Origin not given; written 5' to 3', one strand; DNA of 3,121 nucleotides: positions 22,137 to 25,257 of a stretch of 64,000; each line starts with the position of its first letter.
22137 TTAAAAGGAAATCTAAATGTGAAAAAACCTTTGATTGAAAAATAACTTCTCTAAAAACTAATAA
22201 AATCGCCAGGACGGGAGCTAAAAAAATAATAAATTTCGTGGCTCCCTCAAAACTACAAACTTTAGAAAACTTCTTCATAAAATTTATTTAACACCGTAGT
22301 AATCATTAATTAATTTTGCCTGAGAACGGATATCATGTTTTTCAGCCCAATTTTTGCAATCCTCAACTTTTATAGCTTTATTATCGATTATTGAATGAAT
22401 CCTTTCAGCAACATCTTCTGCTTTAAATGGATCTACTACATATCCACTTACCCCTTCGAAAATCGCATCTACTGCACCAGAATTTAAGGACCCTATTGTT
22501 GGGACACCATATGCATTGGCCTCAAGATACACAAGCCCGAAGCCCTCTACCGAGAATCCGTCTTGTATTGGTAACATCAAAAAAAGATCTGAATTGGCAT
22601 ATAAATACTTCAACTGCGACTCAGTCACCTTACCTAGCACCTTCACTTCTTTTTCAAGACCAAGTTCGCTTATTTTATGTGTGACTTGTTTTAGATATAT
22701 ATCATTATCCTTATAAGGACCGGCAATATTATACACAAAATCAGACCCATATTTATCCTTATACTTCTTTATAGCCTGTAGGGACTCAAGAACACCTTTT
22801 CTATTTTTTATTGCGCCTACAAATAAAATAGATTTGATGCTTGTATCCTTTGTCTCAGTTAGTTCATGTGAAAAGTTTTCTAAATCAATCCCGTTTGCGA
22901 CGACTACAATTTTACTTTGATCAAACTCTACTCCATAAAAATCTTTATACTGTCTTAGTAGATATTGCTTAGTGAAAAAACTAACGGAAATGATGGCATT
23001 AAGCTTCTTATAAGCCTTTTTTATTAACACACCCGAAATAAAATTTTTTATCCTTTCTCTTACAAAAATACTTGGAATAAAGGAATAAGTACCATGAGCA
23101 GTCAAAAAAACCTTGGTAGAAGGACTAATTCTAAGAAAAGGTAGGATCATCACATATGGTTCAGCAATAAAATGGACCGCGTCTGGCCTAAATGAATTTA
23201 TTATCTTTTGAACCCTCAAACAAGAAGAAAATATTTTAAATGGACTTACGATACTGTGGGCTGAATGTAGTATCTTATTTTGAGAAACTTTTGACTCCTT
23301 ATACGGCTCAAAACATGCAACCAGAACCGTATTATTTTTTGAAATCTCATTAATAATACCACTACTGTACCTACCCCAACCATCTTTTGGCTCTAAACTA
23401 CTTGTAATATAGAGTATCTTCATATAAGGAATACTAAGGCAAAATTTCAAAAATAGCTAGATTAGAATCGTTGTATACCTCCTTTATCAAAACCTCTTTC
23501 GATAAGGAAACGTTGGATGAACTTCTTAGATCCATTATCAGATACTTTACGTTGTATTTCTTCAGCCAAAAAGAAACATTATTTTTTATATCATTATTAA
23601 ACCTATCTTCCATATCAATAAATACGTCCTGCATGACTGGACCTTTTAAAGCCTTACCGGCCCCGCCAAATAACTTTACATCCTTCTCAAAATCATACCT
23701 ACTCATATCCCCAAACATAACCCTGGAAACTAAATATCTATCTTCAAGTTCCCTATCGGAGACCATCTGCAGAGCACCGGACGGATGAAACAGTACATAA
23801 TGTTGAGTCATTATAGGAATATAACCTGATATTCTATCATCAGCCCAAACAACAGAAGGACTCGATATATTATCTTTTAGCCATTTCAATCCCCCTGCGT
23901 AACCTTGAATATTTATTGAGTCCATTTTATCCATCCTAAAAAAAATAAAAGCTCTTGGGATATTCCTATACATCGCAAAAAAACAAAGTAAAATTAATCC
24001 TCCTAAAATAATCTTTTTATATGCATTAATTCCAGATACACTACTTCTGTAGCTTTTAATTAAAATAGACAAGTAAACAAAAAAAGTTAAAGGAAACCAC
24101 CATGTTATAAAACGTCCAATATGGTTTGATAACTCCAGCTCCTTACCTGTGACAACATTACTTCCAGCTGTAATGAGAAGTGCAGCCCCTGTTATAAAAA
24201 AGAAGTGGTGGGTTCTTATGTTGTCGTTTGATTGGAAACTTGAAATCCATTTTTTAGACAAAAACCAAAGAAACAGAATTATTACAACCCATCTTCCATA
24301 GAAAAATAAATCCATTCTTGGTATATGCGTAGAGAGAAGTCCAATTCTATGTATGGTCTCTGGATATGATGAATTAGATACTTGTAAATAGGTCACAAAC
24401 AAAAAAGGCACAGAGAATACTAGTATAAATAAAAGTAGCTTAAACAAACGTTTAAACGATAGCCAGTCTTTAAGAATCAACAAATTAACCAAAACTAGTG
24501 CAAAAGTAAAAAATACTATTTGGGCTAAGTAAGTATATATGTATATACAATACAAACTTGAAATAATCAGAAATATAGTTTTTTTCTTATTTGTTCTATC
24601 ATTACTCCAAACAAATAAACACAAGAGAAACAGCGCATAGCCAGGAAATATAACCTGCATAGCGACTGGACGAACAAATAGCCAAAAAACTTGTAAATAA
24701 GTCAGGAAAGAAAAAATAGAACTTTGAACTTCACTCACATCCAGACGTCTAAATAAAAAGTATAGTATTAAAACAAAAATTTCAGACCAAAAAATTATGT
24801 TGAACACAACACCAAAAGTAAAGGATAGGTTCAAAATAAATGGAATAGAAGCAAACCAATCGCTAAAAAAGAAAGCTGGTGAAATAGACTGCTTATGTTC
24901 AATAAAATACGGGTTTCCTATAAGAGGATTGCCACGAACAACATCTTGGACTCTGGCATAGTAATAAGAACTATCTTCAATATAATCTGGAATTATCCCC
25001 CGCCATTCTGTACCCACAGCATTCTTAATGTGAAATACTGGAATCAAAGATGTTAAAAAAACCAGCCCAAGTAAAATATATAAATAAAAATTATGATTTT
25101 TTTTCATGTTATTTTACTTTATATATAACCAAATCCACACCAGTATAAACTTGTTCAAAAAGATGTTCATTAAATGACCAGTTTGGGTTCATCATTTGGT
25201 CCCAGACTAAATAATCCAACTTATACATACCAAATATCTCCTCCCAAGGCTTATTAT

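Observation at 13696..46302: A 33-kb co-oriented glycosylation supercluster with repeated GT2 synthase + GtrA + GT-C membrane transferase logic and five methyltransferases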

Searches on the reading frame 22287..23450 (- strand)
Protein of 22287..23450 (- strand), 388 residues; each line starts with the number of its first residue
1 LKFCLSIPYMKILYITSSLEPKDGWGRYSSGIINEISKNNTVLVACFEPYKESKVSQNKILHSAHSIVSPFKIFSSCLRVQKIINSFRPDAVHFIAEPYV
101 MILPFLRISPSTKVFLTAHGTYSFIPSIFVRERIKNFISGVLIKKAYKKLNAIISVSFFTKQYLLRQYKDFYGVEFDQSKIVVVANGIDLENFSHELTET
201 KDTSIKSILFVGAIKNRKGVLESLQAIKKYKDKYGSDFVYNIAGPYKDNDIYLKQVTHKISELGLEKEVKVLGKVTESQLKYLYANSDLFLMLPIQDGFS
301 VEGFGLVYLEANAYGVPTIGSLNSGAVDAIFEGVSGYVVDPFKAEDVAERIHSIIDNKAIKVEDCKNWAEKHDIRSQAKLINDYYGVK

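Call 5: search_protein_families(library=pfam, proteins=[window:22287-23450:-], max_evalue=0.01)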
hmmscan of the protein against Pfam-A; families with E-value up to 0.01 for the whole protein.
window:22287-23450:- (388 aa): 5 families
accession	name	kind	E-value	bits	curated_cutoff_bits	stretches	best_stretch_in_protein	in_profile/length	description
PF00534.26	Glycos_transf_1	-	1.5e-30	106.4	26.4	1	204-370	14-167/172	Glycosyl transferases group 1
PF13692.12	Glyco_trans_1_4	-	5.7e-22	79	27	1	206-357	2-142/142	Glycosyl transferases group 1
PF13439.12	Glyco_transf_4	-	1.5e-11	45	28.5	1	41-191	21-169/170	Glycosyltransferase Family 4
PF13477.12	Glyco_trans_4_2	-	8.7e-08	32.9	23.4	1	32-157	16-139/139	Glycosyl transferase 4-like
PF20706.3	GT4-conflict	-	3.1e-06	26.9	26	1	177-342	170-332/385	Family 4 Glycosyltransferase in conflict systems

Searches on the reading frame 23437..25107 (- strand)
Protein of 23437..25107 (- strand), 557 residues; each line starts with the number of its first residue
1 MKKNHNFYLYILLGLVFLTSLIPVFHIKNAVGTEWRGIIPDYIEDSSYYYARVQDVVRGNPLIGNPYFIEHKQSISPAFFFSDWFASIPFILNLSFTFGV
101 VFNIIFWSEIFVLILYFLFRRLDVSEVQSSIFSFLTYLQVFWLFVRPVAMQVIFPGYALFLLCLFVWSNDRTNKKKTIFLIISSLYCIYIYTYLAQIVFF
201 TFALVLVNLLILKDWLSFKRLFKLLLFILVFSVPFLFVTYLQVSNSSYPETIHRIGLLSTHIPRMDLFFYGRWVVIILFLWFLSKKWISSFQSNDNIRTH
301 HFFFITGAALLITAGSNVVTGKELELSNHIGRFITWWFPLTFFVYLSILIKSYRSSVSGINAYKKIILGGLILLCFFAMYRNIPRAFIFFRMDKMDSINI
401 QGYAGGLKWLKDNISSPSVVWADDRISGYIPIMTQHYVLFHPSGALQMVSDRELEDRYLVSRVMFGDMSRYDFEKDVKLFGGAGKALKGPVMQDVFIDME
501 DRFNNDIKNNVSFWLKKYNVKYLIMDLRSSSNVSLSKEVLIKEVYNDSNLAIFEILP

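Call 5: search_protein_families(library=pfam, proteins=[window:23437-25107:-], max_evalue=0.01)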
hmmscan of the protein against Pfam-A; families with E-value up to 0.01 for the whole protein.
window:23437-25107:- (557 aa): 0 families

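Call 17: search_protein_families(library=ncbifam, proteins=[window:23437-25107:-], max_evalue=0.1)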
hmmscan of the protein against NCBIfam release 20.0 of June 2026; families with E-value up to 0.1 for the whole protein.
window:23437-25107:- (557 aa): 0 families

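Call 24: find_homologous_proteins(query=window:23437-25107:-, max_evalue=0.001)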
Query window:23437-25107:- (557 aa): 74 proteins with E <= 0.001 among 8000 candidates.
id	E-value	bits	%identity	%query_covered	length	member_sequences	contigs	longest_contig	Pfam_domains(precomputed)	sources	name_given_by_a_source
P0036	0.0e+0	1242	100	100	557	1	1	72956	-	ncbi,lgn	ncbi:MAG: hypothetical protein V4690_03390 [Patescibacteria group bacterium]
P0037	1.0e-276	938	73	100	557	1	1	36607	-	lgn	-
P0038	4.0e-259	879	69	100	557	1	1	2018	-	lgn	-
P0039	4.5e-226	770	60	100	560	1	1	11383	-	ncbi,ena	-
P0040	4.2e-205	701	57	100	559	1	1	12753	-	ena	-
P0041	2.6e-190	652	54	100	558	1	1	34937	-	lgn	-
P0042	3.0e-187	642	54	97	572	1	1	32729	-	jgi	jgi:hypothetical protein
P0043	3.2e-186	639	54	97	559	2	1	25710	-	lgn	-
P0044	2.7e-178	613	51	100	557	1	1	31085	-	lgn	-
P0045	1.9e-175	603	49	100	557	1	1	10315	-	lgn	-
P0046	5.8e-139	483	45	98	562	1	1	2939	-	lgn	-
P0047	2.3e-106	375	37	98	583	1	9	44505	-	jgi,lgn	jgi:hypothetical protein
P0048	4.7e-103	364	35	99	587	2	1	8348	-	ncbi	-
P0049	1.0e-101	360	38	95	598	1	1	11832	-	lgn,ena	-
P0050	2.8e-101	358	35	98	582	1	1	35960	-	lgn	-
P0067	4.1e-88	315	35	99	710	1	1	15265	PF04138.21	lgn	-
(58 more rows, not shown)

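Call 30: search_solved_structures(query=A1, max_evalue=10)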
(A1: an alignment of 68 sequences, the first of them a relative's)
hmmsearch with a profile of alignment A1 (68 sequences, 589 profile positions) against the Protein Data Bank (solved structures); distinct sequences matched with E-value up to 10: 1.
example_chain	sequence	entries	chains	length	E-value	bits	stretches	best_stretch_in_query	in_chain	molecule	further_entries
6p78_A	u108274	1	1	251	3.4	9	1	517-580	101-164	Queuine lyase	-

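Call 32: find_encoding_contigs(protein=P0037, flank=10000, max_places=1)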
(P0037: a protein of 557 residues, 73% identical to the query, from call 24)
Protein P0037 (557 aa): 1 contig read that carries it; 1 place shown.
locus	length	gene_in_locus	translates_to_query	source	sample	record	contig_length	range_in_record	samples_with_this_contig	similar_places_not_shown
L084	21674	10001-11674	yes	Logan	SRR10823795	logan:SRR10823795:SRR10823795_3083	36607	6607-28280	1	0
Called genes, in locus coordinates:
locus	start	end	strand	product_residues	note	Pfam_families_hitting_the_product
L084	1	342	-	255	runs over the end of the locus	PF00535:Glycos_transf_2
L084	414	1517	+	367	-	PF00534:Glycos_transf_1, PF13692:Glyco_trans_1_4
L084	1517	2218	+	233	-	PF00535:Glycos_transf_2, PF13641:Glyco_tranf_2_3 (weak)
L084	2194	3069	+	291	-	PF13489:Methyltransf_23, PF13847:Methyltransf_31, PF08241:Methyltransf_11, PF08242:Methyltransf_12, PF13649:Methyltransf_25 (weak)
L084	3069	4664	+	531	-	-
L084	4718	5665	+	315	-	PF00535:Glycos_transf_2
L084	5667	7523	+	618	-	PF13522:GATase_6, PF13537:GATase_7, PF00733:Asn_synthase, PF06508:QueC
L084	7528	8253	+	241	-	PF01209:Ubie_methyltran, PF05219:DREV, PF13489:Methyltransf_23, PF07021:MetW, PF13847:Methyltransf_31, PF08241:Methyltransf_11, PF08242:Methyltransf_12, PF13649:Methyltransf_25, +1 more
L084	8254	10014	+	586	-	-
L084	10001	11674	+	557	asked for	-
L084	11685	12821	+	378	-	PF13477:Glyco_trans_4_2, PF13439:Glyco_transf_4, PF20706:GT4-conflict (weak), PF00534:Glycos_transf_1, PF13692:Glyco_trans_1_4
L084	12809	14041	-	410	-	PF13439:Glyco_transf_4, PF13579:Glyco_trans_4_4 (faint), PF00534:Glycos_transf_1, PF13692:Glyco_trans_1_4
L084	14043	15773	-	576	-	PF02543:Carbam_trans_N, PF22521:HypF_C_2 (faint), PF16861:Carbam_trans_C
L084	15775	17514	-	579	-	PF02543:Carbam_trans_N, PF16861:Carbam_trans_C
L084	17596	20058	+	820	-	PF09586:YfhO (faint)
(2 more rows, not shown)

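Call 38: predict_structure(alignment_id=A1)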
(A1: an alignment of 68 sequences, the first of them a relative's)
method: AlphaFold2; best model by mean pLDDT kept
length: 557 residues; sequences in the alignment: 68
mean_pLDDT: 93.7   pTM: 0.92
mean pLDDT of the five models: 93.7, 93.6, 93.2, 92.8, 92.2
residues with pLDDT >= 90: 485; 70-90: 61; 50-70: 9; < 50: 2
segments of 3 or more residues with pLDDT < 50: none
pLDDT, mean of each block of 10 residues (from residue 1): 75 98 93 93 87 95 95 89 95 94 96 98 97 97 85 97 97 97 97 96 98 97 98 95 94 92 95 98 96 96 98 97 93 97 98 89 97 97 85 90 96 97 95 97 95 97 90 94 87 93 94 95 87 71 95 93
secondary structure, 60 per line:
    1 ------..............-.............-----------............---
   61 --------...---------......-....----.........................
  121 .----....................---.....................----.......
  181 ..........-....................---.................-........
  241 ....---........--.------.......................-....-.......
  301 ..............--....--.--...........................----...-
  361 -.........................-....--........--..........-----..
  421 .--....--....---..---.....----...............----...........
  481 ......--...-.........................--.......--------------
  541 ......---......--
elements in order: H7-20 H22-34 H46-57 H81-86 H88-91 H96-121 H126-145 H149-169 H174-190 H192-211 H215-231 H233-244 H248-255 H265-287 H289-292 H294-314 H317-320 H326-352 H362-386 H388-391 H394-401 H404-413 E419-421 H424-427 H430-433 H442-446 H451-465 H470-486 H493-517 E520-526 E541-546 E550-555

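Call 42: fold_search(model_id=the predicted structure, library=pdb)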
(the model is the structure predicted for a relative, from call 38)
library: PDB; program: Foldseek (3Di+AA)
matches with E <= 10: 277; with E <= 0.001: 20
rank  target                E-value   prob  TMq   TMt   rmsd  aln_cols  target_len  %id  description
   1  6gxc_A                5.6e-07  1.00  0.51  0.42  11.7       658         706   11  Bacterial oligosaccharyltransferase PglB in complex with an inhibitory peptide and a reactive lipid-linked oligosaccha (released 2018-11-14)
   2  5ogl_A                9.0e-07  1.00  0.49  0.40  12.0       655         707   11  Structure of bacterial oligosaccharyltransferase PglB in complex with an acceptor peptide and an lipid-linked oligosac (released 2017-10-25)
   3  7zlg_A                1.2e-06  1.00  0.45  0.39  11.3       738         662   11  Cryo-EM structure of C-mannosyltransferase CeDPY19, in complex with acceptor peptide and bound to CMT2-Fab and anti-Fa (released 2023-01-11)
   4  3rce_A                1.6e-06  1.00  0.51  0.43  11.5       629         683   14  Bacterial oligosaccharyltransferase PglB (released 2011-06-15)
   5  7zli_A                3.6e-06  1.00  0.46  0.40  11.6       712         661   11  Cryo-EM structure of C-mannosyltransferase CeDPY19, in complex with Dol25-P-Man and bound to CMT2-Fab and anti-Fab nan (released 2023-01-11)
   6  8agb_A                2.0e-05  1.00  0.49  0.44  12.9       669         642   11  Structure of yeast oligosaccharylransferase complex with lipid-linked oligosaccharide bound (released 2022-12-07)
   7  6ezn_F                2.7e-05  1.00  0.49  0.44  13.0       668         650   11  Cryo-EM structure of the yeast oligosaccharyltransferase (OST) complex (released 2018-01-17)
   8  8b6l_I                2.8e-05  1.00  0.46  0.40   9.7       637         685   10  Subtomogram average of the human Sec61-TRAP-OSTA-translocon (released 2022-12-07)
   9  8age_A                2.9e-05  1.00  0.47  0.42  11.4       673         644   12  Structure of yeast oligosaccharylransferase complex with acceptor peptide bound (released 2022-12-07)
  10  7oci_F                3.3e-05  1.00  0.48  0.43  12.2       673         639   11  Cryo-EM structure of yeast Ost6p containing oligosaccharyltransferase complex (released 2022-02-16)
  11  9n9j_I                3.7e-05  1.00  0.47  0.40  11.5       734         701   11  Structure of a GRP94 folding intermediate engaged with a CCDC134- and FKBP11-bound secretory translocon (released 2025-11-19)
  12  8agc_A                3.9e-05  1.00  0.47  0.40  10.3       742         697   11  Structure of yeast oligosaccharylransferase complex with lipid-linked oligosaccharide and non-acceptor peptide bound (released 2022-12-07)
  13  6s7t_A                5.0e-05  1.00  0.47  0.39  10.3       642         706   10  Cryo-EM structure of human oligosaccharyltransferase complex OST-B (released 2019-12-18)
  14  8pn9_A                5.7e-05  1.00  0.45  0.40  11.7       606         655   10  Structure of human oligosaccharyltransferase OST-A complex bound to NGI-1 (released 2024-05-08)
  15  6s7o_A                8.1e-05  1.00  0.46  0.41  12.1       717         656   12  Cryo-EM structure of human oligosaccharyltransferase complex OST-A (released 2019-12-18)
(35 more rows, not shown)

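Call 74: search_protein_representatives(alignment_id=A1)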
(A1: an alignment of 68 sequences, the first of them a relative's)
Query: 68 sequences, 589 profile positions. Proteins with E-value up to 0.001 (for the whole library): 1944; up to 1e-10: 1263; up to 1e-30: 406. The best 150 are listed.
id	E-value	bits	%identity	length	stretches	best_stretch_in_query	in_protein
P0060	5.6e-224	761.3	-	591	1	5-588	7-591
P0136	7.2e-220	747.7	-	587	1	5-588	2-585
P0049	1.5e-216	736.7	-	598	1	1-586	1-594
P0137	4.3e-214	728.6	-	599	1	5-588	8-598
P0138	1.5e-213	726.8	-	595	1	7-587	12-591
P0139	2.1e-210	716.4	-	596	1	7-588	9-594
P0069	1.1e-208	710.7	-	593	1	1-587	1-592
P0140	3.4e-208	709.1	-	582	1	5-587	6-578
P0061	2.7e-207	706.2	-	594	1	1-587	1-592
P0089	4.3e-207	705.5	-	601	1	3-587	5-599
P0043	1.9e-203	693.5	-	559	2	5-494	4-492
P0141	4.8e-203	692.1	-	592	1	3-588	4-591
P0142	3.9e-202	689.1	-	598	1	4-588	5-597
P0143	9.2e-202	687.9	-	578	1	10-588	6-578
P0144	1.0e-199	681.2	-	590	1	3-586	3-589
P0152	2.0e-193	660.4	-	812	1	7-587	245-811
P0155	1.3e-184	631.3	-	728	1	8-588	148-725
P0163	8.2e-178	608.8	-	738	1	8-587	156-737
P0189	1.6e-152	525.3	-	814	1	7-587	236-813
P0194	5.8e-149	513.6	-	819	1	7-587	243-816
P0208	1.2e-138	479.5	-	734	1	9-588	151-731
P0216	1.1e-129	449.9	-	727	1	32-588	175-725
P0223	1.3e-122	426.6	-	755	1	9-586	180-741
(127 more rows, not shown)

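Call 75: search_protein_families(library=pfam, proteins=[P0152, P0155, P0163, P0189, P0194, P0208, P0216, P0223, P0067], max_evalue=0.001)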
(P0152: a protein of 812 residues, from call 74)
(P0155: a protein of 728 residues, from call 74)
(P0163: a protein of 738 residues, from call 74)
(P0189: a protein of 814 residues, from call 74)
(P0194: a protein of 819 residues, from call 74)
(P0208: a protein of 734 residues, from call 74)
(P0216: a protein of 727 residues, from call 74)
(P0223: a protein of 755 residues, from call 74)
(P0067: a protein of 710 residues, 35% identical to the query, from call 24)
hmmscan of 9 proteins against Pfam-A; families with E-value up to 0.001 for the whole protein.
P0152 (812 aa): 2 families
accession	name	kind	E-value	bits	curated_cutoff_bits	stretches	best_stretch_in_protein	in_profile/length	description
PF00535.33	Glycos_transf_2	-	1.5e-26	93.8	23.3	1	8-172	2-166/168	Glycosyl transferase family 2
PF13641.12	Glyco_tranf_2_3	-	4.1e-07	30.7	27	1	6-115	3-114/230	Glycosyltransferase like family 2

P0155 (728 aa): 1 family
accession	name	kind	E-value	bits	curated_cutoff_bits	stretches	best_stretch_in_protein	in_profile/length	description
PF04138.20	GtrA_DPMS_TM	-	5.6e-23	81.8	26.1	1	14-130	1-117/117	GtrA/DPMS, transmembrane domain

P0163 (738 aa): 1 family
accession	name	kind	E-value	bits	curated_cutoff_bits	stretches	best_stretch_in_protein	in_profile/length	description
PF04138.20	GtrA_DPMS_TM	-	4.5e-20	72.5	26.1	1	14-130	1-117/117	GtrA/DPMS, transmembrane domain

P0189 (814 aa): 2 families
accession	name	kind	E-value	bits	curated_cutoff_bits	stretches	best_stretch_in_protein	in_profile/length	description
PF00535.33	Glycos_transf_2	-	5.4e-19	69.2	23.3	1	6-169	2-167/168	Glycosyl transferase family 2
PF13641.12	Glyco_tranf_2_3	-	2.8e-06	28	27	1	6-212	5-219/230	Glycosyltransferase like family 2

P0194 (819 aa): 3 families
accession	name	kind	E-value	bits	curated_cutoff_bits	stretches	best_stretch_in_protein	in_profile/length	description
PF00535.33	Glycos_transf_2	-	1.2e-32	113.6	23.3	1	7-159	1-155/168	Glycosyl transferase family 2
PF13641.12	Glyco_tranf_2_3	-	1.6e-05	25.4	27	1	6-113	3-114/230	Glycosyltransferase like family 2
PF10111.15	Glyco_tranf_2_2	-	0.00048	20.1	27.3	1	7-107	1-104/276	Glycosyltransferase like family 2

P0208 (734 aa): 1 family
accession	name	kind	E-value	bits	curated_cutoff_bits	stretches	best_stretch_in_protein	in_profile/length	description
PF04138.20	GtrA_DPMS_TM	-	4.7e-22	78.8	26.1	1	12-127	1-117/117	GtrA/DPMS, transmembrane domain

P0216 (727 aa): 1 family
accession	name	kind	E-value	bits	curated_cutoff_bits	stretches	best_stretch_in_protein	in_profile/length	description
PF04138.20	GtrA_DPMS_TM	-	3.1e-18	66.5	26.1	1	13-128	2-117/117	GtrA/DPMS, transmembrane domain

P0223 (755 aa): 1 family
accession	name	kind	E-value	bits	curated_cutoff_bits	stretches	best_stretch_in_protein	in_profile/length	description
PF04138.20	GtrA_DPMS_TM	-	5.6e-20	72.1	26.1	1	31-147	1-117/117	GtrA/DPMS, transmembrane domain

P0067 (710 aa): 1 family
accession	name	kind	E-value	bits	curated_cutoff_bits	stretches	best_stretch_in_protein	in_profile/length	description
PF04138.20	GtrA_DPMS_TM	-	8.5e-19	68.3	26.1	1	15-131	1-117/117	GtrA/DPMS, transmembrane domain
